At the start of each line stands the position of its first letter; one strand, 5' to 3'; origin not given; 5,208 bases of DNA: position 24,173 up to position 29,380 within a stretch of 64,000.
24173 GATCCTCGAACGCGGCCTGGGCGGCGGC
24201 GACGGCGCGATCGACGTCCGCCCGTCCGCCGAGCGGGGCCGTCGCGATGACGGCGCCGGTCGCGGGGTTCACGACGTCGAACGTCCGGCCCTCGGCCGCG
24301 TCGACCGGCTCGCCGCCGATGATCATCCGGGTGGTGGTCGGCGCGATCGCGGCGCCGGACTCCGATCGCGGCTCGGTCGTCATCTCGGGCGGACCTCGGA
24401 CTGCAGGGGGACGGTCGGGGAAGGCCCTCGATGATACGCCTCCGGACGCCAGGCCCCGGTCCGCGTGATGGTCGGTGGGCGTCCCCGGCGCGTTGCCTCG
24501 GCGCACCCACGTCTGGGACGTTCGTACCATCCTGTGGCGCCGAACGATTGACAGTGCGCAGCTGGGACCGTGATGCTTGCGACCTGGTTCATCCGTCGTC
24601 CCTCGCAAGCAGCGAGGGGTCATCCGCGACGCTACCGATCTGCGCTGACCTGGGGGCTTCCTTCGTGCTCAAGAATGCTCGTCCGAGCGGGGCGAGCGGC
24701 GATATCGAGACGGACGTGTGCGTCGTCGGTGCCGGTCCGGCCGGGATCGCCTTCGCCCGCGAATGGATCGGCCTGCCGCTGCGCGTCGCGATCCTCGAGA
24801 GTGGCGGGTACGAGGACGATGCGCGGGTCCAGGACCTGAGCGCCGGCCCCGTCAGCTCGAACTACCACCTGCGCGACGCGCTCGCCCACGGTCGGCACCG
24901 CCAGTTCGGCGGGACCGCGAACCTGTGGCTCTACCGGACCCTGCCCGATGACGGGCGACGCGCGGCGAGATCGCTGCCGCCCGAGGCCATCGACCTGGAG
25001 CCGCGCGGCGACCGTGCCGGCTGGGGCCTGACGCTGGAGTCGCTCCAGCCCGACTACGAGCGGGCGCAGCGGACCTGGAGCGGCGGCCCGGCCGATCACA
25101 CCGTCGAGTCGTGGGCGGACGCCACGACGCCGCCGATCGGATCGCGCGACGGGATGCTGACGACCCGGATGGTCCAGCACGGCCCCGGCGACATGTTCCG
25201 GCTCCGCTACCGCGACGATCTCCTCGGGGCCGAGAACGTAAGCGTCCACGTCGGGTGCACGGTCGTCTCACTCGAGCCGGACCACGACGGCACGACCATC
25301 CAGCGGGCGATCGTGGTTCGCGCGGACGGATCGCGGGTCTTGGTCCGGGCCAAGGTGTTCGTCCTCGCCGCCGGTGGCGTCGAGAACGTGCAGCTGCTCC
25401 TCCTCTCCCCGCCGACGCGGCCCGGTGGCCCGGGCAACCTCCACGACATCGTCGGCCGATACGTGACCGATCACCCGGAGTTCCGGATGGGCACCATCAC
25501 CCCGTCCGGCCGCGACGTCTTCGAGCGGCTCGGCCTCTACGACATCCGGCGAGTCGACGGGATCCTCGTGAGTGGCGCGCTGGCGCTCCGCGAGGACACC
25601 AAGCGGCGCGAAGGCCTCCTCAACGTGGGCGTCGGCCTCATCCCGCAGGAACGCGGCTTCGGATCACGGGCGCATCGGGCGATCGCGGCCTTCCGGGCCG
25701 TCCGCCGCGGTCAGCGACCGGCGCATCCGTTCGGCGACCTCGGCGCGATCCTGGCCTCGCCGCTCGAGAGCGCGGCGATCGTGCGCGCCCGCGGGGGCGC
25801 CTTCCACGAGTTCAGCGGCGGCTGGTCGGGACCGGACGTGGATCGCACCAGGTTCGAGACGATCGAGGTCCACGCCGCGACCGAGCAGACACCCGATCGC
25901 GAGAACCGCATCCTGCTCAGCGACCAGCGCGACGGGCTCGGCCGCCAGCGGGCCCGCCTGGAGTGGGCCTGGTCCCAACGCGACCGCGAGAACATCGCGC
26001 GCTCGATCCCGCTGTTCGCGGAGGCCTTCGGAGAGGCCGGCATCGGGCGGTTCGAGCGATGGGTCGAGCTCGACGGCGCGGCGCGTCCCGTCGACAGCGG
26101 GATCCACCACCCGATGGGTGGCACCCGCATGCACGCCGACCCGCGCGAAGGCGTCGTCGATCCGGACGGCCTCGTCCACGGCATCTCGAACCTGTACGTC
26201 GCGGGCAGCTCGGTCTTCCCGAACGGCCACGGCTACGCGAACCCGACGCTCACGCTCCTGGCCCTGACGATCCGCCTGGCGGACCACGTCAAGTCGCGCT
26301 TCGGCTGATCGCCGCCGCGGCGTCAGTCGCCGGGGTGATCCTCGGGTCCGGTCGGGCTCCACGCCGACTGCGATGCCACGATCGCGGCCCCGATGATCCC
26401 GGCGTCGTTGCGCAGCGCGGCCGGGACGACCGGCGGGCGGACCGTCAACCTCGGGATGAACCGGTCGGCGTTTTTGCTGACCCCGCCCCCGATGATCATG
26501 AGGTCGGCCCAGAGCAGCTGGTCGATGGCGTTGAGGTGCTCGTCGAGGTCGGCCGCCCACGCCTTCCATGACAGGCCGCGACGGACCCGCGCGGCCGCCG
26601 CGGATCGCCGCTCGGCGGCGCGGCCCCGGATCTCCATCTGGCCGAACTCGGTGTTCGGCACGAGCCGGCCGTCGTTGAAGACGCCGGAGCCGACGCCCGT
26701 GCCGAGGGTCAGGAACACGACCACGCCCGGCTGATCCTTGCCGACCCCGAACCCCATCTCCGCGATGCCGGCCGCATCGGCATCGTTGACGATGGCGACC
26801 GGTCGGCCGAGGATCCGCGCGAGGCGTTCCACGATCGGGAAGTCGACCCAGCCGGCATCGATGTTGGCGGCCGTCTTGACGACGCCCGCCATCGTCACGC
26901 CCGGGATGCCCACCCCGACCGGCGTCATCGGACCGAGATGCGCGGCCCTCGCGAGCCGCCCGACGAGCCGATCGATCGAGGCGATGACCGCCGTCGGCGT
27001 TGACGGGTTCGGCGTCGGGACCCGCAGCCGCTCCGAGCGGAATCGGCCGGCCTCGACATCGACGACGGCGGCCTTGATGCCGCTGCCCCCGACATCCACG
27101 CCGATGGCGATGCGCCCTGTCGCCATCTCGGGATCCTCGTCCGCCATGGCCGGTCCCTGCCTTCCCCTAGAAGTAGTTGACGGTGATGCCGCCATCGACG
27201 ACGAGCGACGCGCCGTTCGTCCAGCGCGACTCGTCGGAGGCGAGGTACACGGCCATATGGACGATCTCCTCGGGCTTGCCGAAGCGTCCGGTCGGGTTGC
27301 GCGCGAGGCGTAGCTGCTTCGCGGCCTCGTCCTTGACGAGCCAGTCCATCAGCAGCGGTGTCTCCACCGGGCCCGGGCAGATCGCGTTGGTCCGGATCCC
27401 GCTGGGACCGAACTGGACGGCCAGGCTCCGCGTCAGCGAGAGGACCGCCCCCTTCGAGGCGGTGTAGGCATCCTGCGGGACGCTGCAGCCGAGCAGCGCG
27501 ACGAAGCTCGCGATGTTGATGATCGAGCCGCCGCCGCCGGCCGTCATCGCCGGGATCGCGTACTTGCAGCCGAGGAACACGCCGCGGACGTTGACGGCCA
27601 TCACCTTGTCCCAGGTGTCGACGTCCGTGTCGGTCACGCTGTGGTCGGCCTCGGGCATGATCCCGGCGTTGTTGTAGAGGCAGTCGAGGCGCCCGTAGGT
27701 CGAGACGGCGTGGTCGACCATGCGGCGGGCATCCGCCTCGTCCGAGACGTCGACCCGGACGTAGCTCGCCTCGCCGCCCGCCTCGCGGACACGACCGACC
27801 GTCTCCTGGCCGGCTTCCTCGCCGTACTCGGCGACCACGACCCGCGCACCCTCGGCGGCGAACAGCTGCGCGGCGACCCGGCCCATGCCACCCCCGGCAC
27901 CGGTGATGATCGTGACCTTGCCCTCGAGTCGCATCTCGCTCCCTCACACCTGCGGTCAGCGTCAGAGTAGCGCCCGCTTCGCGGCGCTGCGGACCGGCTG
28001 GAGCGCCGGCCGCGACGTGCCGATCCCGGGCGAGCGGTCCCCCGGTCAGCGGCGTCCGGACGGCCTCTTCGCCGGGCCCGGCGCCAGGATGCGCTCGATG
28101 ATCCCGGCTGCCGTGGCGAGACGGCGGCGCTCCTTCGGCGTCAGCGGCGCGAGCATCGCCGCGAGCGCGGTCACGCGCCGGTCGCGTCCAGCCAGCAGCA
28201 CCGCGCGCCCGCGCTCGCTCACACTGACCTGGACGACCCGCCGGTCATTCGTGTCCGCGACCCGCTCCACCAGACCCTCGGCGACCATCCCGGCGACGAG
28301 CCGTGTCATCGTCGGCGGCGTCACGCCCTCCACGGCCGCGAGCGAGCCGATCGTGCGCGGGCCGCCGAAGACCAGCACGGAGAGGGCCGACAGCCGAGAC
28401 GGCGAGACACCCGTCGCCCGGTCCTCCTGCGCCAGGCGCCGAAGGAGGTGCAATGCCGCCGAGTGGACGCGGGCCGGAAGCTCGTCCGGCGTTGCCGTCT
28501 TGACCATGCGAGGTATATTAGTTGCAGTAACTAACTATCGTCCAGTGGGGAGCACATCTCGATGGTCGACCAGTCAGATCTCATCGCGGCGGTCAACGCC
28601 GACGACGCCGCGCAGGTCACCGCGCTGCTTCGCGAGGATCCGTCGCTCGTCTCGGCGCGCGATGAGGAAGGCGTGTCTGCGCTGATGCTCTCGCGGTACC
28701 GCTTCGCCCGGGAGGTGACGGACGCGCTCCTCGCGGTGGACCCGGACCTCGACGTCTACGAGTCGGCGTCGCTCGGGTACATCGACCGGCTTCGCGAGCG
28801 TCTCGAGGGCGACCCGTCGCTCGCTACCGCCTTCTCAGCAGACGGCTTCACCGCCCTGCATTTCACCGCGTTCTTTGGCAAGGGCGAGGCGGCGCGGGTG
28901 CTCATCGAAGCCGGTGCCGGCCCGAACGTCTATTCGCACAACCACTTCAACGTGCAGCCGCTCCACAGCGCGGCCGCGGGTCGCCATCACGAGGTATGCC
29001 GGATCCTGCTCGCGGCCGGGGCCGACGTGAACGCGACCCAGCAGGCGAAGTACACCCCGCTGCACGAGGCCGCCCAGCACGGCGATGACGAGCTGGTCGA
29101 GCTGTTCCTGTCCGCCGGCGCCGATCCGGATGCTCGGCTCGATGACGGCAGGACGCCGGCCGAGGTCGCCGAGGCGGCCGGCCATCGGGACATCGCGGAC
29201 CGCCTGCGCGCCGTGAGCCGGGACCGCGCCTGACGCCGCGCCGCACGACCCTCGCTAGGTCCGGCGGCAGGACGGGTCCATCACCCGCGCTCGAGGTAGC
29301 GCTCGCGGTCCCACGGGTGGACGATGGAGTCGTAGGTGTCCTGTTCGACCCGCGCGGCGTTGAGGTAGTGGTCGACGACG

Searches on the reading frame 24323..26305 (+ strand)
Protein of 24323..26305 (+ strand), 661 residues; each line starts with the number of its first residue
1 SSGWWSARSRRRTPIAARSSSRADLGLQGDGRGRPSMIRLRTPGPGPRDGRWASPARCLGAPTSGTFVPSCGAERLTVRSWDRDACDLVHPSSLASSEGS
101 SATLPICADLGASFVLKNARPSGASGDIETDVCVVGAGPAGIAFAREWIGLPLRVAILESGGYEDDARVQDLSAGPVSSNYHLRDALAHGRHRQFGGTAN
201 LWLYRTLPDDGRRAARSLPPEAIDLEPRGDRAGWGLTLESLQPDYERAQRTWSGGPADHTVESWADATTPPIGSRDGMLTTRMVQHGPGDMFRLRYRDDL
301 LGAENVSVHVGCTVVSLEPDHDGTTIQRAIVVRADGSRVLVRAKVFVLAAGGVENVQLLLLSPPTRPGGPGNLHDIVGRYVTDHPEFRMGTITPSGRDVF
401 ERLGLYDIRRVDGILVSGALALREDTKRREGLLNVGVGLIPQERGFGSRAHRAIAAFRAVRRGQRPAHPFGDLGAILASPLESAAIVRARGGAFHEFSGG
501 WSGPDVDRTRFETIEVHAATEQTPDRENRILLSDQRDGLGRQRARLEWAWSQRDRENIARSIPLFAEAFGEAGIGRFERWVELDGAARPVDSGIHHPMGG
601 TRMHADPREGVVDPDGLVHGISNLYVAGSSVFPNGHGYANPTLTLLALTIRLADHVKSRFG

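Call 53: search_protein_families(library=pfam, proteins=[window:24323-26305:+], max_evalue=0.001)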
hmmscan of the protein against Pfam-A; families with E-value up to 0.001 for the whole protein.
window:24323-26305:+ (661 aa): 2 families
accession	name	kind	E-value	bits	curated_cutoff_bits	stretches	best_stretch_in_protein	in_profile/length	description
PF05199.19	GMC_oxred_C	-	9.6e-22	78.5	24.6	1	524-648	1-138/139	GMC oxidoreductase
PF07992.20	Pyr_redox_2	-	8.7e-05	22.5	26.1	0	131-162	2-33/291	Pyridine nucleotide-disulphide oxidoreductase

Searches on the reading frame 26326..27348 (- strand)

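Call 53: search_protein_families(library=pfam, proteins=[window:26326-27348:-], max_evalue=0.001)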
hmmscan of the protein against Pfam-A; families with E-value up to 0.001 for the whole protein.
window:26326-27348:- (341 aa): 1 family
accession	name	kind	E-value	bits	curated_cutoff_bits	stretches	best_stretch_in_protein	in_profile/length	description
PF00480.26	ROK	-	5.4e-23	82.4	22.9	1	82-230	2-145/294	ROK family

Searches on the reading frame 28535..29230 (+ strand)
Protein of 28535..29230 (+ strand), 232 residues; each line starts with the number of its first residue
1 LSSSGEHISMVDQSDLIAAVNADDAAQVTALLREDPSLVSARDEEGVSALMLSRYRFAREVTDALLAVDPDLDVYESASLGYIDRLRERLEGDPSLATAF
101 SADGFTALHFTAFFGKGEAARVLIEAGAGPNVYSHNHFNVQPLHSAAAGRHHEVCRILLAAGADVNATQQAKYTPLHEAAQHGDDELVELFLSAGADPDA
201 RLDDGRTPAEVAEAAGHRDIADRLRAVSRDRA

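Call 53: search_protein_families(library=pfam, proteins=[window:28535-29230:+], max_evalue=0.001)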
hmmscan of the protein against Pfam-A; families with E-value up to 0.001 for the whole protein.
window:28535-29230:+ (232 aa): 6 families
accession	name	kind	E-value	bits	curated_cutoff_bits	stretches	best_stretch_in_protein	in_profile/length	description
PF12796.13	Ank_2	-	1.4e-23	83.6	27.3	2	143-224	1-79/90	Ankyrin repeats (3 copies)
PF00023.36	Ank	-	1.9e-23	81.7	21.1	2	173-201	3-31/33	Ankyrin repeat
PF13637.12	Ank_4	-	2.3e-17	63.1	22.7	2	143-192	1-50/50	Ankyrin repeats (many copies)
PF13606.12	Ank_3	-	1.1e-14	53.3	22.3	1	173-200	3-30/30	Ankyrin repeat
PF13857.12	Ank_5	-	3.5e-13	50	27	1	158-212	1-56/56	Ankyrin repeats (many copies)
PF24521.3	Ank_KRIT1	-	2.5e-05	24.5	80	1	139-214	46-127/149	KRIT1 ankyrin-repeats domain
